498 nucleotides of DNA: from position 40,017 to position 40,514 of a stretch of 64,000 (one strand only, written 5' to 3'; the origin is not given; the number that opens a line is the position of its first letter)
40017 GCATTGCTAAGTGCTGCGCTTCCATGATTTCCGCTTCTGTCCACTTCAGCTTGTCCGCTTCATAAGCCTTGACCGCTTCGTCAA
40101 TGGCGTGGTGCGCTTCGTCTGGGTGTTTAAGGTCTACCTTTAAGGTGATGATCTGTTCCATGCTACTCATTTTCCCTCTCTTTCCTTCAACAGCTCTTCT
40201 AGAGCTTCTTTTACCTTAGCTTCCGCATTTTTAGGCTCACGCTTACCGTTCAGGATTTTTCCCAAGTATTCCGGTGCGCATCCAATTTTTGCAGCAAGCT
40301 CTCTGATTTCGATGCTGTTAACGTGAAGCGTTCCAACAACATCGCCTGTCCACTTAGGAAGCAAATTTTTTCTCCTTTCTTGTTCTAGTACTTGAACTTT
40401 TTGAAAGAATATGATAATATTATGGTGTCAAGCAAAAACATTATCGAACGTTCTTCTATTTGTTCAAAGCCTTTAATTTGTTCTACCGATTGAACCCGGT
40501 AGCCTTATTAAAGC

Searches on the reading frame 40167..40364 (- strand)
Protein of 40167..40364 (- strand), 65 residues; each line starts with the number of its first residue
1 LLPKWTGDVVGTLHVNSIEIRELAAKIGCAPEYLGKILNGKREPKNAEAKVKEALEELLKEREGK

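Call 49: search_protein_families(library=phrogs, proteins=[window:40167-40364:-], max_evalue=0.001)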
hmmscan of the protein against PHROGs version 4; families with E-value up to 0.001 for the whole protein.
window:40167-40364:- (65 aa): 1 family
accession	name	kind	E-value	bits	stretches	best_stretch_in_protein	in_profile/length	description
phrog_1468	-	transcription regulation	6.2e-09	36.4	1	11-61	14-64/67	transcriptional repressor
